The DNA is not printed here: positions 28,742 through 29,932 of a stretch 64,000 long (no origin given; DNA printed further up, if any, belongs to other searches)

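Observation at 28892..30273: Non-canonical first step of pterin cofactor synthesis: a MoaA-like radical-SAM without auxiliary-cluster cysteines, with a QueD/PTPS-like T-fold protein in the moaC position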

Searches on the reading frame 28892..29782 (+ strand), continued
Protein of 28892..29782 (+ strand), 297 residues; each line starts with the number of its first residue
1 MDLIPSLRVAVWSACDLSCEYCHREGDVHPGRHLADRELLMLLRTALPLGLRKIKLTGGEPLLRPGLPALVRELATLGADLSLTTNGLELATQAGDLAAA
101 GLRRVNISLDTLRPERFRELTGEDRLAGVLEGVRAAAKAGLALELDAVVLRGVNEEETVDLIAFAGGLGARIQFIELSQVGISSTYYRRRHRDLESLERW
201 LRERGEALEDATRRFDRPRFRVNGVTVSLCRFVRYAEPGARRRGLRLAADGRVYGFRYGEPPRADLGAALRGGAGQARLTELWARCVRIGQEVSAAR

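Call 90: search_protein_families(library=ncbifam, proteins=[P0002, P0003, P0004, P0136, P0138, P0008], max_evalue=1e-8)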
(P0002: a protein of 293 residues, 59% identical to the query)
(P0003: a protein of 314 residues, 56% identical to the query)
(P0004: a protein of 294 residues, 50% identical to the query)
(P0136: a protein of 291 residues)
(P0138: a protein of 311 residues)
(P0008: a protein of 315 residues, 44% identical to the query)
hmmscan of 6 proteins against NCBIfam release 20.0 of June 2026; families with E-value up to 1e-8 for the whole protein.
P0002 (293 aa): 25 families
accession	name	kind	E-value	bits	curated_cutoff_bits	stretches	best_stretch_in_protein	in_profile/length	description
TIGR02668.1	moaA_archaeal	equivalog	3.6e-58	196.9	325.25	1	2-276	9-286/303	GTP 3',8-cyclase MoaA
NF001199.0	PRK00164.2-1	equivalog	7.7e-55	186.2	231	1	2-282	11-294/308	GTP 3',8-cyclase MoaA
TIGR02666.1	moaA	equivalog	1.6e-51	175.3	284.05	1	2-283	9-304/336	GTP 3',8-cyclase MoaA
TIGR04055.1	rSAM_NirJ2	equivalog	4.7e-21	75.7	500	1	11-184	8-183/326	putative heme d1 biosynthesis radical SAM protein NirJ2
TIGR04545.1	rSAM_ahbD_hemeb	equivalog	7.2e-17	61.8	500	1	9-185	6-185/339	heme b synthase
TIGR04251.1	SCM_rSAM_ScmF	equivalog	2.6e-15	56.7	400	1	11-187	12-194/353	SynChlorMet cassette radical SAM/SPASM protein ScmF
TIGR04303.1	GeoRSP_rSAM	equivalog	9e-15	55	400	1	8-171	10-173/325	GeoRSP system radical SAM/SPASM protein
TIGR04103.1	rSAM_nif11_3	equivalog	2.6e-14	52.6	725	1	12-183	14-186/412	nif11-class peptide radical SAM maturase 3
TIGR04053.2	TIGR04053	equivalog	4e-14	52.7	395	1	11-220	16-231/366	TIGR04053 family radical SAM/SPASM domain-containing protein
NF045646.2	rSAM_Se_TrsS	equivalog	8.5e-14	50.9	490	1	8-175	91-263/441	radical SAM (seleno)protein TrsS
TIGR04347.1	pseudo_SAM_Halo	equivalog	1.3e-13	51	525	1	9-182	41-219/390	TIGR04347 family pseudo-SAM/SPASM protein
TIGR04466.1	rSAM_BlsE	equivalog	1.8e-13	50.6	400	1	7-163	7-162/327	cytosylglucuronate decarboxylase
TIGR04317.1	W_rSAM_matur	equivalog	2.7e-13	49.8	380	1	5-121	6-124/349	tungsten cofactor oxidoreductase radical SAM maturase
TIGR03962.1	mycofact_rSAM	equivalog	3.5e-13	49.5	265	1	10-204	19-217/339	mycofactocin radical SAM maturase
NF038283.1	viperin_w_prok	equivalog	5.8e-13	48.6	180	1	9-116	8-123/281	viperin family antiviral radical SAM protein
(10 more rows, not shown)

P0003 (314 aa): 27 families (the best 25 are shown)
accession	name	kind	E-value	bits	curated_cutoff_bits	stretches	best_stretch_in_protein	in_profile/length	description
TIGR02668.1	moaA_archaeal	equivalog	3.1e-60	203.7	325.25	1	2-286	9-294/303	GTP 3',8-cyclase MoaA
NF001199.0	PRK00164.2-1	equivalog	4.7e-58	196.8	231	1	2-286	11-297/308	GTP 3',8-cyclase MoaA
TIGR02666.1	moaA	equivalog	1.4e-54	185.3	284.05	1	3-287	10-307/336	GTP 3',8-cyclase MoaA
TIGR04545.1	rSAM_ahbD_hemeb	equivalog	1.2e-19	71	500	1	10-201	7-200/339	heme b synthase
TIGR04055.1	rSAM_NirJ2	equivalog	3.2e-19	69.6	500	1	11-200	8-198/326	putative heme d1 biosynthesis radical SAM protein NirJ2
NF045646.2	rSAM_Se_TrsS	equivalog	2.3e-17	62.7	490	1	8-180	91-268/441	radical SAM (seleno)protein TrsS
TIGR04251.1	SCM_rSAM_ScmF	equivalog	3.5e-16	59.5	400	1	12-189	13-196/353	SynChlorMet cassette radical SAM/SPASM protein ScmF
TIGR04053.2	TIGR04053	equivalog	5.2e-16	58.8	395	1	11-170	16-180/366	TIGR04053 family radical SAM/SPASM domain-containing protein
TIGR04347.1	pseudo_SAM_Halo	equivalog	6.6e-16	58.5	525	1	9-186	41-223/390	TIGR04347 family pseudo-SAM/SPASM protein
TIGR04303.1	GeoRSP_rSAM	equivalog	1.5e-15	57.6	400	1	8-168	10-169/325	GeoRSP system radical SAM/SPASM protein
NF045702.1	rSAM_GDGT_ether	equivalog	2.1e-15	56.4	450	1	7-179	90-269/486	tetraether lipid synthase Tes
TIGR02109.1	PQQ_syn_pqqE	equivalog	2.6e-15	56.2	381.35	1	11-176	15-180/358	pyrroloquinoline quinone biosynthesis protein PqqE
TIGR02495.1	NrdG2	equivalog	3.8e-15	55.7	131.15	1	11-157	24-173/193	anaerobic ribonucleoside-triphosphate reductase activating protein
TIGR03962.1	mycofact_rSAM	equivalog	6.7e-15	55.1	265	1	11-198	20-208/339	mycofactocin radical SAM maturase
NF038283.1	viperin_w_prok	equivalog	8.1e-15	54.7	180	1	9-155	8-170/281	viperin family antiviral radical SAM protein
TIGR04317.1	W_rSAM_matur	equivalog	3.3e-13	49.5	380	1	5-119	6-122/349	tungsten cofactor oxidoreductase radical SAM maturase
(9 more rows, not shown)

P0004 (294 aa): 33 families (the best 25 are shown)
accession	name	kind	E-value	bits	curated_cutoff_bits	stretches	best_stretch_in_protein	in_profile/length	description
TIGR02668.1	moaA_archaeal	equivalog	6.8e-59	199.3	325.25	1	2-282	9-291/303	GTP 3',8-cyclase MoaA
NF001199.0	PRK00164.2-1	equivalog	5.3e-58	196.6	231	1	2-285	11-297/308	GTP 3',8-cyclase MoaA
TIGR02666.1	moaA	equivalog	1.5e-52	178.6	284.05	1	3-254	10-276/336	GTP 3',8-cyclase MoaA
TIGR04055.1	rSAM_NirJ2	equivalog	3.3e-21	76.2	500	1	11-173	8-171/326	putative heme d1 biosynthesis radical SAM protein NirJ2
TIGR04251.1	SCM_rSAM_ScmF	equivalog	1.1e-19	71.1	400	1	11-215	12-219/353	SynChlorMet cassette radical SAM/SPASM protein ScmF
NF038283.1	viperin_w_prok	equivalog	3.3e-17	62.6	180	1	9-160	8-175/281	viperin family antiviral radical SAM protein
TIGR04347.1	pseudo_SAM_Halo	equivalog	1.4e-16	60.7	525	1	9-182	41-219/390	TIGR04347 family pseudo-SAM/SPASM protein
TIGR02109.1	PQQ_syn_pqqE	equivalog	2e-16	59.9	381.35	1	11-254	15-256/358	pyrroloquinoline quinone biosynthesis protein PqqE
TIGR02495.1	NrdG2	equivalog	2.4e-16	59.6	131.15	1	11-156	24-172/193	anaerobic ribonucleoside-triphosphate reductase activating protein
TIGR03962.1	mycofact_rSAM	equivalog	3.6e-16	59.3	265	1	11-188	20-198/339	mycofactocin radical SAM maturase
TIGR04545.1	rSAM_ahbD_hemeb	equivalog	5.8e-16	58.9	500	1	10-200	7-199/339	heme b synthase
NF049973.1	radical_Rv1681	equivalog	3.5e-15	55.8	380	1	12-165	81-236/326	Rv1681 family radical SAM protein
TIGR04317.1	W_rSAM_matur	equivalog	4.3e-15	55.7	380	1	5-122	6-125/349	tungsten cofactor oxidoreductase radical SAM maturase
TIGR04303.1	GeoRSP_rSAM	equivalog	4.9e-15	55.9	400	1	8-169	10-170/325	GeoRSP system radical SAM/SPASM protein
NF045646.2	rSAM_Se_TrsS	equivalog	8.5e-15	54.2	490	1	8-179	91-267/441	radical SAM (seleno)protein TrsS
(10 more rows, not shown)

P0136 (291 aa): 37 families (the best 25 are shown)
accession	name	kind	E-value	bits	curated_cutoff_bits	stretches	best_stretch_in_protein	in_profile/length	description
TIGR02668.1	moaA_archaeal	equivalog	1.9e-76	256.9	325.25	1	3-267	8-272/303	GTP 3',8-cyclase MoaA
NF001199.0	PRK00164.2-1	equivalog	4.3e-74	249.4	231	1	3-259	10-266/308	GTP 3',8-cyclase MoaA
TIGR02666.1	moaA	equivalog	1.3e-64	218.3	284.05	1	3-258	8-275/336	GTP 3',8-cyclase MoaA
NF045646.2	rSAM_Se_TrsS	equivalog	1.3e-21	76.7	490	1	9-176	90-258/441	radical SAM (seleno)protein TrsS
TIGR04347.1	pseudo_SAM_Halo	equivalog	2.2e-21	76.6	525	1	9-174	42-204/390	TIGR04347 family pseudo-SAM/SPASM protein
TIGR02109.1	PQQ_syn_pqqE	equivalog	1.1e-20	73.9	381.35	1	7-185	9-183/358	pyrroloquinoline quinone biosynthesis protein PqqE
TIGR04545.1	rSAM_ahbD_hemeb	equivalog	1.4e-20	74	500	1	10-177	5-170/339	heme b synthase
TIGR04546.1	rSAM_ahbC_deAc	equivalog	7.5e-20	71.1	650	1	9-171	43-202/390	12,18-didecarboxysiroheme deacetylase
TIGR04055.1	rSAM_NirJ2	equivalog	2.9e-19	69.8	500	1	11-175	6-167/326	putative heme d1 biosynthesis radical SAM protein NirJ2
NF049973.1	radical_Rv1681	equivalog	7.9e-19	67.8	380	1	14-171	81-236/326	Rv1681 family radical SAM protein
TIGR03470.1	HpnH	equivalog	1.1e-18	67.4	225.05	1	12-179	35-197/318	adenosyl-hopene transferase HpnH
TIGR04051.1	rSAM_NirJ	equivalog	4.5e-18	65.3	515.45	1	11-175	8-169/354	heme d1 biosynthesis radical SAM protein NirJ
TIGR04053.2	TIGR04053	equivalog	5e-18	65.5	395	1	11-177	14-181/366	TIGR04053 family radical SAM/SPASM domain-containing protein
NF050035.1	rSAM_WgK_link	exception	1.7e-17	63.5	650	1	8-141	12-144/367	radical SAM/SPASM peptide maturase WgkB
TIGR04054.1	rSAM_NirJ1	equivalog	1.9e-17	63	650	1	7-170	38-198/387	putative heme d1 biosynthesis radical SAM protein NirJ1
TIGR04317.1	W_rSAM_matur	equivalog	2.4e-17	63.1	380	1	6-138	5-134/349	tungsten cofactor oxidoreductase radical SAM maturase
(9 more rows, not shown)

P0138 (311 aa): 33 families (the best 25 are shown)
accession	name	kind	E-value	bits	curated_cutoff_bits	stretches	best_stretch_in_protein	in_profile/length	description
NF001199.0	PRK00164.2-1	equivalog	7e-75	252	231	1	6-300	11-299/308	GTP 3',8-cyclase MoaA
TIGR02668.1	moaA_archaeal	equivalog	5.3e-73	245.7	325.25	1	6-301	9-297/303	GTP 3',8-cyclase MoaA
TIGR02666.1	moaA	equivalog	6.5e-61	206.1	284.05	1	8-300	11-308/336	GTP 3',8-cyclase MoaA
NF050035.1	rSAM_WgK_link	exception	2.5e-21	76.1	650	1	10-161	12-163/367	radical SAM/SPASM peptide maturase WgkB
TIGR04317.1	W_rSAM_matur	equivalog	2.4e-19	69.7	380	1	9-140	6-134/349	tungsten cofactor oxidoreductase radical SAM maturase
NF049973.1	radical_Rv1681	equivalog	3.1e-16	59.2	380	1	16-154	81-218/326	Rv1681 family radical SAM protein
TIGR03470.1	HpnH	equivalog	1.5e-15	57.1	225.05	1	16-161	37-177/318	adenosyl-hopene transferase HpnH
TIGR04545.1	rSAM_ahbD_hemeb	equivalog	2.8e-15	56.6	500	1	12-211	5-199/339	heme b synthase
NF038283.1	viperin_w_prok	equivalog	5.3e-15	55.3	180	1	13-128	8-127/281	viperin family antiviral radical SAM protein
NF045646.2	rSAM_Se_TrsS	equivalog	7.4e-15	54.4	490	1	11-181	90-258/441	radical SAM (seleno)protein TrsS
TIGR04055.1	rSAM_NirJ2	equivalog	1.6e-13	50.9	500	1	13-199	6-187/326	putative heme d1 biosynthesis radical SAM protein NirJ2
TIGR04546.1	rSAM_ahbC_deAc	equivalog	2.5e-13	49.6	650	1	12-197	44-224/390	12,18-didecarboxysiroheme deacetylase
TIGR04053.2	TIGR04053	equivalog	2.6e-13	50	395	1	13-219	14-219/366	TIGR04053 family radical SAM/SPASM domain-containing protein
NF045702.1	rSAM_GDGT_ether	equivalog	3.7e-13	48.9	450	1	10-214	89-297/486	tetraether lipid synthase Tes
TIGR04051.1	rSAM_NirJ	equivalog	4.8e-13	48.8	515.45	1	16-183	11-172/354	heme d1 biosynthesis radical SAM protein NirJ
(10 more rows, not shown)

P0008 (315 aa): 27 families (the best 25 are shown)
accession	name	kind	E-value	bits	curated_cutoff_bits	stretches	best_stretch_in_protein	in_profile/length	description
NF001199.0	PRK00164.2-1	equivalog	7.6e-112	373.4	231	1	6-313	2-306/308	GTP 3',8-cyclase MoaA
TIGR02668.1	moaA_archaeal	equivalog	4.5e-108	360.8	325.25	1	7-313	1-303/303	GTP 3',8-cyclase MoaA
TIGR02666.1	moaA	equivalog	1e-87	294.3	284.05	1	7-307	1-309/336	GTP 3',8-cyclase MoaA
TIGR04251.1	SCM_rSAM_ScmF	equivalog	7.9e-20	71.5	400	1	14-207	2-193/353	SynChlorMet cassette radical SAM/SPASM protein ScmF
NF045646.2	rSAM_Se_TrsS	equivalog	1.1e-18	67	490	1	20-190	90-258/441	radical SAM (seleno)protein TrsS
NF045702.1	rSAM_GDGT_ether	equivalog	5e-18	65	450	1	19-194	89-264/486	tetraether lipid synthase Tes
TIGR02109.1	PQQ_syn_pqqE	equivalog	7.8e-17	61.2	381.35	1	17-198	8-182/358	pyrroloquinoline quinone biosynthesis protein PqqE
TIGR04545.1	rSAM_ahbD_hemeb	equivalog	3.9e-16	59.4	500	1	21-197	5-176/339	heme b synthase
TIGR04055.1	rSAM_NirJ2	equivalog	6.5e-16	58.8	500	1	22-192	6-170/326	putative heme d1 biosynthesis radical SAM protein NirJ2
TIGR04317.1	W_rSAM_matur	equivalog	6.9e-16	58.3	380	1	18-151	6-134/349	tungsten cofactor oxidoreductase radical SAM maturase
TIGR04347.1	pseudo_SAM_Halo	equivalog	8.1e-16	58.3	525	1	21-160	43-178/390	TIGR04347 family pseudo-SAM/SPASM protein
TIGR04303.1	GeoRSP_rSAM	equivalog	1.4e-14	54.4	400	1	21-188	10-169/325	GeoRSP system radical SAM/SPASM protein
NF038283.1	viperin_w_prok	equivalog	1.7e-14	53.7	180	1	22-140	8-127/281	viperin family antiviral radical SAM protein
TIGR03962.1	mycofact_rSAM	equivalog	3e-14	53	265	1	20-196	16-186/339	mycofactocin radical SAM maturase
TIGR04466.1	rSAM_BlsE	equivalog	8.6e-14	51.7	400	1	19-134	6-114/327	cytosylglucuronate decarboxylase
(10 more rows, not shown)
